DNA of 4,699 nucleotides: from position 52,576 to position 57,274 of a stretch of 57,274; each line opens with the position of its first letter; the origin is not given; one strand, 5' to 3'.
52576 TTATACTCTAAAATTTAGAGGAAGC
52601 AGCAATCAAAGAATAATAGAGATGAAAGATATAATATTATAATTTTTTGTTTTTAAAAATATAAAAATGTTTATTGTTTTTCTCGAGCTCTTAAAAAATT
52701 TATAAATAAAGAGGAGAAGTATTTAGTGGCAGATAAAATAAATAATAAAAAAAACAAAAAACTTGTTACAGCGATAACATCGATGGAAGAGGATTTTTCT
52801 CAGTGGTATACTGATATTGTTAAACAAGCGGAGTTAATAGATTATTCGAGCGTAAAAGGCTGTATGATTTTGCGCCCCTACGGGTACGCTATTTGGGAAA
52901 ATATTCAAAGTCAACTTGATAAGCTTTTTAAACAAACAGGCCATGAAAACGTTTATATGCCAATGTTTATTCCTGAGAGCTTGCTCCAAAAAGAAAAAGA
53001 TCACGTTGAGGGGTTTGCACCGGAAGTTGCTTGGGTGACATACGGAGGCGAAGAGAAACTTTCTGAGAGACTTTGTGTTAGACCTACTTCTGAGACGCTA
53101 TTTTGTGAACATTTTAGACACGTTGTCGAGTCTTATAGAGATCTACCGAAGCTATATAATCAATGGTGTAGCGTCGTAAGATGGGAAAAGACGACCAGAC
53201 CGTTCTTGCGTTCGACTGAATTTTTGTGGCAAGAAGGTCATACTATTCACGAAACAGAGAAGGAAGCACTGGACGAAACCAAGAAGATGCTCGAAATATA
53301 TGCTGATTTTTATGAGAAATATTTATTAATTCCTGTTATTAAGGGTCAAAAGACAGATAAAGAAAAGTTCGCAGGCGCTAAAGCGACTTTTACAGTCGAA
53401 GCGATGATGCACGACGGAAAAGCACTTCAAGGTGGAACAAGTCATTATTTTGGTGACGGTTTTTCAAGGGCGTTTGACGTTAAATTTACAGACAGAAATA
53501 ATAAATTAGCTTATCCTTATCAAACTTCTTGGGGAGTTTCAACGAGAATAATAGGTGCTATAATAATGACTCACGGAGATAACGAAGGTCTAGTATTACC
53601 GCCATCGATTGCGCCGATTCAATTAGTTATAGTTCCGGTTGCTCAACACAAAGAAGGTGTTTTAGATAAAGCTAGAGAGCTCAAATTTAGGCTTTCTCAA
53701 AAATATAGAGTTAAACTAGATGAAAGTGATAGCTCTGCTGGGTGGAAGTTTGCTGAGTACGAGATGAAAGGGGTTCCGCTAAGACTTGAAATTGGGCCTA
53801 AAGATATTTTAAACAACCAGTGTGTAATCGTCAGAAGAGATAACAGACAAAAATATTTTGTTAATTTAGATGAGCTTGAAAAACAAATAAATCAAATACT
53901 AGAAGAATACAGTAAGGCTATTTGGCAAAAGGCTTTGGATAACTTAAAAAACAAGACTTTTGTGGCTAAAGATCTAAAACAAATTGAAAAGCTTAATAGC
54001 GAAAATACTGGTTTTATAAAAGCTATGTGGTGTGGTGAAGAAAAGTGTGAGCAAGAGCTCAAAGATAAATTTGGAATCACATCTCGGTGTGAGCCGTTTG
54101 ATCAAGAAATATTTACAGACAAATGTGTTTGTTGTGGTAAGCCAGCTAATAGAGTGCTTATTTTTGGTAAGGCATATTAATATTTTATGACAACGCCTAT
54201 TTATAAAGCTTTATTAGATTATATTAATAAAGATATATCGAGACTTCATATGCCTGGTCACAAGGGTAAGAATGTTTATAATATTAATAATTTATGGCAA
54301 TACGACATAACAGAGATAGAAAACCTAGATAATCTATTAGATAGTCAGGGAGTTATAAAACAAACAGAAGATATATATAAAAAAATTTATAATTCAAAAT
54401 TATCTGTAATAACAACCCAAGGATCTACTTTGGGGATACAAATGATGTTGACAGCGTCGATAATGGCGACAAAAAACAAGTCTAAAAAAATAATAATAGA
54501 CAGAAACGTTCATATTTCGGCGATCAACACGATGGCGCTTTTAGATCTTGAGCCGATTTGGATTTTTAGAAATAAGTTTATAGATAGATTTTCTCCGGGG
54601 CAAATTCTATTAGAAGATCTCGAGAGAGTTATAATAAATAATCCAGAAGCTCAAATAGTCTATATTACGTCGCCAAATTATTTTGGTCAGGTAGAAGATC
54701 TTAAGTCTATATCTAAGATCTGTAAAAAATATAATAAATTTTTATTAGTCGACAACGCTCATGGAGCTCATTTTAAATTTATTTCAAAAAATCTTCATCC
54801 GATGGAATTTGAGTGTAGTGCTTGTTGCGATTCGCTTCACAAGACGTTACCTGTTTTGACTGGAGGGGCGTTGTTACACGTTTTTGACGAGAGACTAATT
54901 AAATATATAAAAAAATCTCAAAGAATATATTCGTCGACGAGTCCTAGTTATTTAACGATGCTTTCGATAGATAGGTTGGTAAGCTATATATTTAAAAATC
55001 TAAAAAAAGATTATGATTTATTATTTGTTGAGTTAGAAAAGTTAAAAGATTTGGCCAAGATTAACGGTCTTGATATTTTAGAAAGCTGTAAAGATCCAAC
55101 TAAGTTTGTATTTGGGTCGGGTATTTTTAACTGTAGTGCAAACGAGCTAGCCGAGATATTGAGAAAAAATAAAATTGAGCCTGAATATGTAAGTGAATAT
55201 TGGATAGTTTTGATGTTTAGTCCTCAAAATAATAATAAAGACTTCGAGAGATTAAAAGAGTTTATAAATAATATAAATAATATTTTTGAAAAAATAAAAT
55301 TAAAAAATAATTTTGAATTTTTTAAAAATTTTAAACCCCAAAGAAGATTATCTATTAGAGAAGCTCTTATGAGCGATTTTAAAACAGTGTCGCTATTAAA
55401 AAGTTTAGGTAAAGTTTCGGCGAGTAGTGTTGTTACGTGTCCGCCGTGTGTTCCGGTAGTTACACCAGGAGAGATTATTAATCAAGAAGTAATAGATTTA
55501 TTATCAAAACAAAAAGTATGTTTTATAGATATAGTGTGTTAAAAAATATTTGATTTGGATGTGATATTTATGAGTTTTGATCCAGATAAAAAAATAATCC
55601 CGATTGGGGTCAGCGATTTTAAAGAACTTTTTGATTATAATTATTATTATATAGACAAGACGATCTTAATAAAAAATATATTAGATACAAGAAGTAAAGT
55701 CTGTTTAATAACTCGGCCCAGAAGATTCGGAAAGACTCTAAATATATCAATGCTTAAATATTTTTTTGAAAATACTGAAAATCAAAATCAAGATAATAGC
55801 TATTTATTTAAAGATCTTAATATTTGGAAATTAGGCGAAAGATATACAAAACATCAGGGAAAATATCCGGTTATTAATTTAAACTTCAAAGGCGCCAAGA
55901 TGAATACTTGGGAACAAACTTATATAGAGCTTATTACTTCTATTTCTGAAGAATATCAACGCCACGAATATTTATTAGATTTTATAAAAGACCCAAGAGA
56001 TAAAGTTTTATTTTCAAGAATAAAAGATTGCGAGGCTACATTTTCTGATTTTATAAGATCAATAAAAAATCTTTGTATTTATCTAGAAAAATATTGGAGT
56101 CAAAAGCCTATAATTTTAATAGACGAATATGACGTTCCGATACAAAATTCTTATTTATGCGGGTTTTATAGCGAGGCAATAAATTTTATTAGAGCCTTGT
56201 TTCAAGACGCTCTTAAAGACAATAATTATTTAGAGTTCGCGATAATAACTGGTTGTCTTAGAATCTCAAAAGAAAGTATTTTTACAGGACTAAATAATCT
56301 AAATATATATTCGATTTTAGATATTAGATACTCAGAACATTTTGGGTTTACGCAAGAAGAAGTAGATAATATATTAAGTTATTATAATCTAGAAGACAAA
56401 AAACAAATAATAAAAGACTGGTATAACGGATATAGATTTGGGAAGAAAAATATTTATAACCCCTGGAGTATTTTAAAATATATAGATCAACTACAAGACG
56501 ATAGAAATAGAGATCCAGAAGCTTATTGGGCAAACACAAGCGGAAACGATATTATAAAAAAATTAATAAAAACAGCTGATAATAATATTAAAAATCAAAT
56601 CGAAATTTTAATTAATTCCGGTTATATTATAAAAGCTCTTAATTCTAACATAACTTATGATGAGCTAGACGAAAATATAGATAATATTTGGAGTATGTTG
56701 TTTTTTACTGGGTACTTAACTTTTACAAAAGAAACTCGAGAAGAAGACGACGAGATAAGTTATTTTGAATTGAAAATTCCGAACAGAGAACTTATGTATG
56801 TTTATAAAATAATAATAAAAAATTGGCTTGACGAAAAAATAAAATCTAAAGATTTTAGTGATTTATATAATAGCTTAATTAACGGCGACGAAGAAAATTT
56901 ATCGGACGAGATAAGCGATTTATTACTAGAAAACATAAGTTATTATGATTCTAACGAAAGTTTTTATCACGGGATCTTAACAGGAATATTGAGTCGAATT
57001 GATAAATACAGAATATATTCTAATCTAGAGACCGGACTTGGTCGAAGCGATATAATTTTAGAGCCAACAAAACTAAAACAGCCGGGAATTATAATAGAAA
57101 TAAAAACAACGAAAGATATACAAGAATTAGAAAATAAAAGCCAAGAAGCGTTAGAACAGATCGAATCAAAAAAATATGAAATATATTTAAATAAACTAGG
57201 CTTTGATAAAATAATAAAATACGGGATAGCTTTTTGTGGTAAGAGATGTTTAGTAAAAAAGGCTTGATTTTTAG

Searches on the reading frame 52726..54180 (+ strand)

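Call 73: search_protein_families(library=pfam, proteins=[window:52726-54180:+], max_evalue=1e-10)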
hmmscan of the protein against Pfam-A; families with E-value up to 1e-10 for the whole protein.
window:52726-54180:+ (484 aa): 3 families
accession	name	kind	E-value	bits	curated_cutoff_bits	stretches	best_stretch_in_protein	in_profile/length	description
PF00587.30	tRNA-synt_2b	-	1.4e-24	87.5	29.3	1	110-280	5-176/179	tRNA synthetase class II core domain (G, H, P, S and T)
PF09180.16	ProRS-C_1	-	2e-21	76.3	31.5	1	426-484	9-71/71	Prolyl-tRNA synthetase, C-terminal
PF03129.25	HGTP_anticodon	-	2e-19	70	21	1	299-389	1-92/94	Anticodon binding domain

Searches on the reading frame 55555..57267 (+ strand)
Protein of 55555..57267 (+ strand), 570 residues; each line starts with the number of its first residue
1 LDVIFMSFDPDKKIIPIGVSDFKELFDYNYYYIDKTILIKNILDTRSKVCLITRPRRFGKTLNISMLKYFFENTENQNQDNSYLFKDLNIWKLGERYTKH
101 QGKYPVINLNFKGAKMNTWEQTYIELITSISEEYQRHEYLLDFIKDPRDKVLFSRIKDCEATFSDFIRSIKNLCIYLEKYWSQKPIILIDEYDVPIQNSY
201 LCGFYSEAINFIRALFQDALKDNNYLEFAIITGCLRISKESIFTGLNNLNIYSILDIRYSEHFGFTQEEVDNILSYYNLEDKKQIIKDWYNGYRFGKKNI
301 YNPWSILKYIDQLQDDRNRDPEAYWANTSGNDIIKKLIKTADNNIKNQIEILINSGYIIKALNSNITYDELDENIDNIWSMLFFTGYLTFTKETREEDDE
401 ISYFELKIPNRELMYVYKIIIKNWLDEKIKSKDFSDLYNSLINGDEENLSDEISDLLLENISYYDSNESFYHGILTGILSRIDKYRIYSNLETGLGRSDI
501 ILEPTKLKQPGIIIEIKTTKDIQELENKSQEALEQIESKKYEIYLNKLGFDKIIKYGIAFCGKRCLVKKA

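Call 73: search_protein_families(library=pfam, proteins=[window:55555-57267:+], max_evalue=1e-10)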
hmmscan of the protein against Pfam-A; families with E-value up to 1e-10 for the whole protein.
window:55555-57267:+ (570 aa): 2 families
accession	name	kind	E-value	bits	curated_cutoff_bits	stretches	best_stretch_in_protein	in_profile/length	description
PF09820.16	AAA-ATPase_like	-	6.1e-43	147.4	26.1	1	16-243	1-201/201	Predicted AAA-ATPase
PF08011.17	PDDEXK_9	-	8.1e-20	71.2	25.5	1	467-569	2-104/105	PD-(D/E)XK nuclease superfamily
